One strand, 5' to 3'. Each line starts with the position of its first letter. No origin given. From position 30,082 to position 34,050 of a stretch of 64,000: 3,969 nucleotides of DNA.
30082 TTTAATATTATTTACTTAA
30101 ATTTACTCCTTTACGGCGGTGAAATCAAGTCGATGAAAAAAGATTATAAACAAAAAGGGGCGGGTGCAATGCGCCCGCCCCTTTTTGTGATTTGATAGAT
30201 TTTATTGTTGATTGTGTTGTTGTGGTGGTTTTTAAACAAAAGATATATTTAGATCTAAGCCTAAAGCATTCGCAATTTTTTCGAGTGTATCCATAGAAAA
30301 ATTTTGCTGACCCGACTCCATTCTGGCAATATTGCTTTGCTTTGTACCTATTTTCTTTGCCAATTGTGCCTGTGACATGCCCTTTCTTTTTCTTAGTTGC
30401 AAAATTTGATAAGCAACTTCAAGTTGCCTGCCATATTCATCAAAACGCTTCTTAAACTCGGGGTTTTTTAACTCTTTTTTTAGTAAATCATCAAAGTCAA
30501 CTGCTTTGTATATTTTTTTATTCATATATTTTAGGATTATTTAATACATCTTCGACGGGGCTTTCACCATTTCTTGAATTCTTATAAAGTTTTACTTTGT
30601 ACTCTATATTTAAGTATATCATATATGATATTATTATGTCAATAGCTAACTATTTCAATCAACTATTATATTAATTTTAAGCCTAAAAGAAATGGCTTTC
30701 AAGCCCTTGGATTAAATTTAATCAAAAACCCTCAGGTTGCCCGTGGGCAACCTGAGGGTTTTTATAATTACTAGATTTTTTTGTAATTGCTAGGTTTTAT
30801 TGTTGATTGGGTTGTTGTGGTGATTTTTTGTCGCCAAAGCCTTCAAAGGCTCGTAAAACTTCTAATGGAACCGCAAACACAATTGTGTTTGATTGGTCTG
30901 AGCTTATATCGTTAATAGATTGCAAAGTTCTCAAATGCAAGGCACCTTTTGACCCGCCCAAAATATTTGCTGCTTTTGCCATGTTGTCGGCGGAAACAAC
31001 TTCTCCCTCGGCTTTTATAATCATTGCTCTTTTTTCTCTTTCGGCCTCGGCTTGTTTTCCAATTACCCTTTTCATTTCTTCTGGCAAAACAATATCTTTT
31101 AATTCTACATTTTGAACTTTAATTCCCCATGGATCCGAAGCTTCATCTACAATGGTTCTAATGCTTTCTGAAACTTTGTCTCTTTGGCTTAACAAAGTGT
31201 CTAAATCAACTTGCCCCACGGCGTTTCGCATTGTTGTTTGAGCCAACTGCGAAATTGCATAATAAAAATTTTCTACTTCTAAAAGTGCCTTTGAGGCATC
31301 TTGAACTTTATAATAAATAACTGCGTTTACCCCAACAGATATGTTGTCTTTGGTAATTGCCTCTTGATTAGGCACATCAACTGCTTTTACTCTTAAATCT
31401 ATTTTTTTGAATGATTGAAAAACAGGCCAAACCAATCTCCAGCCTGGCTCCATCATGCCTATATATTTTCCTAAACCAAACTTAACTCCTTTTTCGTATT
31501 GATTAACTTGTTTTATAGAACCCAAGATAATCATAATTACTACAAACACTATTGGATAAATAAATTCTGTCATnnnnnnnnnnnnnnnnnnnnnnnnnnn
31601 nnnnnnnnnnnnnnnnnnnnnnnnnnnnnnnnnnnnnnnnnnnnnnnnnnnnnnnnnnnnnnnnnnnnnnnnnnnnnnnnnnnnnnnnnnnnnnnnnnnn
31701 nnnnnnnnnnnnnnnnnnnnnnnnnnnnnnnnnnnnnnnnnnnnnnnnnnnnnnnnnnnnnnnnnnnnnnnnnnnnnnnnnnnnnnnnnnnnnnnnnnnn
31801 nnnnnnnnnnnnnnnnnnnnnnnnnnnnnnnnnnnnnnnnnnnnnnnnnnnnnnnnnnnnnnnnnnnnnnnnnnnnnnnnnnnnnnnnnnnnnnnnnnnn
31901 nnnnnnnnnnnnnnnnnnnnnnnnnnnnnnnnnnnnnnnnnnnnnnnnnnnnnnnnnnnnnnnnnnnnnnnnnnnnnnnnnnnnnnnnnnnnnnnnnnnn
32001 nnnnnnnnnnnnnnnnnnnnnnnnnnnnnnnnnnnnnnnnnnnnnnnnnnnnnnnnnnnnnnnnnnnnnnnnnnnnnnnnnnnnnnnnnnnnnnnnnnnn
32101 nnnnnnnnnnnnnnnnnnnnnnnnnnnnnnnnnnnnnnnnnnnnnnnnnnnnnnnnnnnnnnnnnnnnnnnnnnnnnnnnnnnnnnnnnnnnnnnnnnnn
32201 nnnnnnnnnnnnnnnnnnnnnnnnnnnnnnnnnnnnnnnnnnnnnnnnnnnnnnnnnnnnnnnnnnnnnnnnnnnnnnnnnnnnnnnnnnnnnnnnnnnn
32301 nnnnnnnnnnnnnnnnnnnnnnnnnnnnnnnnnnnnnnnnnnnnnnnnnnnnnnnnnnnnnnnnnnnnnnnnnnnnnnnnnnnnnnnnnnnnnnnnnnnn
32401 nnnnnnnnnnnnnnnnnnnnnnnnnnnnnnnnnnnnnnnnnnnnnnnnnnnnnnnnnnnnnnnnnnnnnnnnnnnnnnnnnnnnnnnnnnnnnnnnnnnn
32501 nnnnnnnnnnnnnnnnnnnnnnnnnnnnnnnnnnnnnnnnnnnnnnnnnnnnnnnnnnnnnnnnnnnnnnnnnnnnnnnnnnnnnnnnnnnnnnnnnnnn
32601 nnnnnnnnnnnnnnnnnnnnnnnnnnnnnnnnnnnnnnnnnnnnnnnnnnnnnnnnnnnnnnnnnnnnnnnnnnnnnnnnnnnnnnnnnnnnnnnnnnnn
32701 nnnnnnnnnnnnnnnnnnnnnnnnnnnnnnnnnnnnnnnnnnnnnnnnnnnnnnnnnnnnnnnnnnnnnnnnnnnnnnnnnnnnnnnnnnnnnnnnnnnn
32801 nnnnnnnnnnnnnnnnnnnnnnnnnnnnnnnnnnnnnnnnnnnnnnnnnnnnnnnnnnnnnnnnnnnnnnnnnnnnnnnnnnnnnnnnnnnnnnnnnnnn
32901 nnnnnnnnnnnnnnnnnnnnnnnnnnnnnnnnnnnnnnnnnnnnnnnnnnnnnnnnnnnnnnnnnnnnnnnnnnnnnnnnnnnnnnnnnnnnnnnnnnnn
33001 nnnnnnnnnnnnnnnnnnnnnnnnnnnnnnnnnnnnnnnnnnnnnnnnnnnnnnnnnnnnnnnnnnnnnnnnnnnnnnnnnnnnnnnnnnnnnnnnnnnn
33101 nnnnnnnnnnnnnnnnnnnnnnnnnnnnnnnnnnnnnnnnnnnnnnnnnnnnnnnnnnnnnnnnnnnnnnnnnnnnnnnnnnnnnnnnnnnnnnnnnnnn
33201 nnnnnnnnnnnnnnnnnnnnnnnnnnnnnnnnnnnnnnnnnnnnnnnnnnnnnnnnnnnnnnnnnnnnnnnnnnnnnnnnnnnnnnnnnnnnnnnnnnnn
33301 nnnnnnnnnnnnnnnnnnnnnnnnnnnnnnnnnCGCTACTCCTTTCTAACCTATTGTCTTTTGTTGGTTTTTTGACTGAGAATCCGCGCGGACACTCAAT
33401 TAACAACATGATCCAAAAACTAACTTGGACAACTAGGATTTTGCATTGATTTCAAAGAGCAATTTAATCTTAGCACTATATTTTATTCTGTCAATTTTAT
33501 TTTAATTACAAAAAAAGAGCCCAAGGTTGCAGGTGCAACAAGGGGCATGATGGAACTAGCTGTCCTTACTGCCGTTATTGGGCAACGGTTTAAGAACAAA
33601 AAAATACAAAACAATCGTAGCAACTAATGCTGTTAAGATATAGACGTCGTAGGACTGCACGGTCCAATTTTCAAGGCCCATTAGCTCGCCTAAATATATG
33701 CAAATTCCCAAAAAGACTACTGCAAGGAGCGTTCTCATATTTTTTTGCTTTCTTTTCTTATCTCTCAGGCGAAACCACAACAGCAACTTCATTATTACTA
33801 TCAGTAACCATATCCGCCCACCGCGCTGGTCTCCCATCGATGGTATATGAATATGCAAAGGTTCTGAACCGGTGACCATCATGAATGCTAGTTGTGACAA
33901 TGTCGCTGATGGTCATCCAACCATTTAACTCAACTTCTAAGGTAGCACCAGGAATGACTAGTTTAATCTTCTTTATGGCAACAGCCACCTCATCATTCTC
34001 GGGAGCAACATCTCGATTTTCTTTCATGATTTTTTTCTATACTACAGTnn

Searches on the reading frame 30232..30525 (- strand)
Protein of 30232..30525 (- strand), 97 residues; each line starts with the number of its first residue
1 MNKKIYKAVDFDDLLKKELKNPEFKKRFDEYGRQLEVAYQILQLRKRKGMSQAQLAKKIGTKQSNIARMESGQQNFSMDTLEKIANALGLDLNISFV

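Call 86: search_protein_families(library=pfam, proteins=[window:30232-30525:-], max_evalue=0.001)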
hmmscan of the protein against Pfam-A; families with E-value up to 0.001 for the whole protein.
window:30232-30525:- (97 aa): 8 families
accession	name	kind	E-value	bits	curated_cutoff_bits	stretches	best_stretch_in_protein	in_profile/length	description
PF01381.28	HTH_3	-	3.3e-17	62.7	23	1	41-92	1-52/55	Helix-turn-helix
PF13560.12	HTH_31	-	2.9e-12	47.2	27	1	43-91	8-57/64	Helix-turn-helix domain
PF13443.12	HTH_26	-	3.4e-10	40.5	22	1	42-91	3-53/63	Cro/C1-type HTH DNA-binding domain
PF12844.13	HTH_19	-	9.6e-10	38.7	30.2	1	41-93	4-56/64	Helix-turn-helix domain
PF13744.12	HTH_37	-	8.1e-09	35.6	27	1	34-95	16-78/80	Helix-turn-helix domain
PF22495.2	HTH_92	-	0.00024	20.8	27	1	43-73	2-32/45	RsaL-like HTH domain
PF21694.2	DNA_pol3_delta_C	-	0.00075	19.9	27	1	33-88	42-96/121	DNA polymerase III delta subunit, C-terminal domain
PF17762.8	HTH_ParB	-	0.00099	19.7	22.6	0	35-68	6-39/102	ParB HTH domain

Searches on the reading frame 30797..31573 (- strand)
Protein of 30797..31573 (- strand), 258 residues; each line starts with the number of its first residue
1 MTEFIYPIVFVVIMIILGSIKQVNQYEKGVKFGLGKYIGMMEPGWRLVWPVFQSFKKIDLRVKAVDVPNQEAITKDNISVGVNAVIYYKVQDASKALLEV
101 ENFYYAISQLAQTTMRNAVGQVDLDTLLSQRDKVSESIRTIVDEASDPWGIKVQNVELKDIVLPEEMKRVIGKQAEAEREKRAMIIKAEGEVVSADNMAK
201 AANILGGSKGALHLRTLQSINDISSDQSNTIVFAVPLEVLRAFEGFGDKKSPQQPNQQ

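Call 9: search_protein_families(library=pfam, proteins=[window:30797-31573:-], max_evalue=0.01)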
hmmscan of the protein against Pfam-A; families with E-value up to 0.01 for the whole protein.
window:30797-31573:- (258 aa): 2 families
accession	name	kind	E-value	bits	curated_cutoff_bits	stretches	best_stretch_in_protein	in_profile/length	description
PF01145.31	Band_7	-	1.4e-40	139.7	23.6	1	22-191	2-175/176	SPFH domain / Band 7 family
PF13421.11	Band_7_1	-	3.3e-05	24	24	1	112-176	142-208/211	SPFH domain-Band 7 family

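Call 19: find_encoding_contigs(protein=window:30797-31573:-, flank=10000, max_places=10)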
Protein window:30797-31573:- (258 aa): no gene with exactly this product is on record in the collection.

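Call 72: find_homologous_proteins(query=window:30797-31573:-, max_evalue=1e-40)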
Query window:30797-31573:- (258 aa): 8000 proteins with E <= 1e-40 among 8000 candidates; the best 120 are listed.
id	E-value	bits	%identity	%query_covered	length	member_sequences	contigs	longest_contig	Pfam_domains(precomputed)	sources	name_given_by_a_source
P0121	2.1e-161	553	100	100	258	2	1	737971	PF01145.32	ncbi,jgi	ncbi:MAG: slipin family protein [Candidatus Staskawiczbacteria bacterium]|jgi:regulator of protease 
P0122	1.7e-138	478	88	98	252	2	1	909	PF01145.32,PF13421.12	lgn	-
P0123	5.7e-137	473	86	97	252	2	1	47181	PF01145.32,PF13421.12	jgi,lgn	-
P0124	7.0e-137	473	87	98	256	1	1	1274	PF01145.32,PF13421.12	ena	-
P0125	7.9e-137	472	87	98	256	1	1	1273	PF01145.32,PF13421.12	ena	-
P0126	1.0e-136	472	87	98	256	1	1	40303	PF01145.32,PF13421.12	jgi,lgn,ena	-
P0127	1.1e-135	469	85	98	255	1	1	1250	PF01145.32,PF13421.12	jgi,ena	-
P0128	5.7e-135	466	85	98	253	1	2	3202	PF01145.32,PF13421.12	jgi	-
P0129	1.2e-134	465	86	97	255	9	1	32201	PF01145.32,PF13421.12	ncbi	-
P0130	1.4e-133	462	89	89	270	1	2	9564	PF01145.32,PF13421.12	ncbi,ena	-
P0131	5.3e-133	460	86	91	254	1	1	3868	PF01145.32,PF13421.12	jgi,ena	jgi:regulator of protease activity HflC (stomatin/prohibitin superfamily)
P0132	6.9e-133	460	85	96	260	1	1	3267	PF01145.32,PF13421.12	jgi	jgi:regulator of protease activity HflC (stomatin/prohibitin superfamily)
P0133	7.3e-133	459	86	93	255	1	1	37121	PF01145.32,PF13421.12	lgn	-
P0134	2.8e-132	458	84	98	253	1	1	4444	PF01145.32,PF13421.12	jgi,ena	-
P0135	3.6e-132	457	85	96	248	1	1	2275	PF01145.32,PF13421.12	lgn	-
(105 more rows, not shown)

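Call 73: find_encoding_contigs(protein=P0123, flank=6000, max_places=1)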
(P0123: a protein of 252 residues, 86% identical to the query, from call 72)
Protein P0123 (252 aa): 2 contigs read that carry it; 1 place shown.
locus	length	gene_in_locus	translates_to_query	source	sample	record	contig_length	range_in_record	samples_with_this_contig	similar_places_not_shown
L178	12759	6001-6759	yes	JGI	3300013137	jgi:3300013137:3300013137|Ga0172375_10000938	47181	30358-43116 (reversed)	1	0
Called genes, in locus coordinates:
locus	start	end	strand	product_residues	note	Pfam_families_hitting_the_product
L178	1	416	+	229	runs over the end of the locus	-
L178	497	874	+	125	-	PF02021:UPF0102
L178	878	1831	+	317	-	PF01207:Dus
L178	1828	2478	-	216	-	-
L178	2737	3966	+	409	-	PF08529:NusA_N, PF00575:S1 (weak), PF13184:KH_NusA_1st, PF26594:KH_NusA_2nd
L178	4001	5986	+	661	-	PF03030:H_PPase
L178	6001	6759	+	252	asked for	PF01145:Band_7, PF13421:Band_7_1 (faint)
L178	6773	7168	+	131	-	PF03073:TspO_MBR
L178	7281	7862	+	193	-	-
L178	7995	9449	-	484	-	-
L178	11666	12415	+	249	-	PF00849:PseudoU_synth_2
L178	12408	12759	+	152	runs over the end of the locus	PF01245:Ribosomal_L19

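Call 74: find_encoding_contigs(protein=P0126, flank=6000, max_places=1)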
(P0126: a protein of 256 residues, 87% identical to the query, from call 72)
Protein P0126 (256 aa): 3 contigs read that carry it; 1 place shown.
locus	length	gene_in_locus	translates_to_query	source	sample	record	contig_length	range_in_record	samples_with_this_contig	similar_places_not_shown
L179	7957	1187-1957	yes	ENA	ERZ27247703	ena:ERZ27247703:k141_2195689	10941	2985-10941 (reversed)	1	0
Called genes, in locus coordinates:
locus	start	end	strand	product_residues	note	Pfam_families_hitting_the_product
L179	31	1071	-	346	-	PF13384:HTH_23 (weak), PF13518:HTH_28, PF13565:HTH_32, PF00665:rve, PF13683:rve_3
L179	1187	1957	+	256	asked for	PF01145:Band_7, PF13421:Band_7_1 (weak)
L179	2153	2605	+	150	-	PF00293:NUDIX, PF14815:NUDIX_4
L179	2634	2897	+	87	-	PF12961:DUF3850, PF04266:ASCH (weak)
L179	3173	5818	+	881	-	PF00690:Cation_ATPase_N, PF00122:E1-E2_ATPase, PF00702:Hydrolase, PF13246:Cation_ATPase, PF08282:Hydrolase_3 (weak), PF00689:Cation_ATPase_C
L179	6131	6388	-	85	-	PF02201:SWIB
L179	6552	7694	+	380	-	PF01409:tRNA-synt_2d, PF03147:FDX-ACB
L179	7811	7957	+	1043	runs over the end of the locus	?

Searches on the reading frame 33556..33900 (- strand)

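Call 9: search_protein_families(library=pfam, proteins=[window:33556-33900:-], max_evalue=0.01)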
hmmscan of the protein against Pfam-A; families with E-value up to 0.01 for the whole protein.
window:33556-33900:- (114 aa): 2 families
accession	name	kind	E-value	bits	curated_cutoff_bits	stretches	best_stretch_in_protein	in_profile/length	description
PF00892.27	EamA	-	0.00032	21.4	28.2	1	31-104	39-112/135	EamA-like transporter family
PF14012.11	DUF4229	-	0.007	16.8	27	1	55-106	6-53/68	Protein of unknown function (DUF4229)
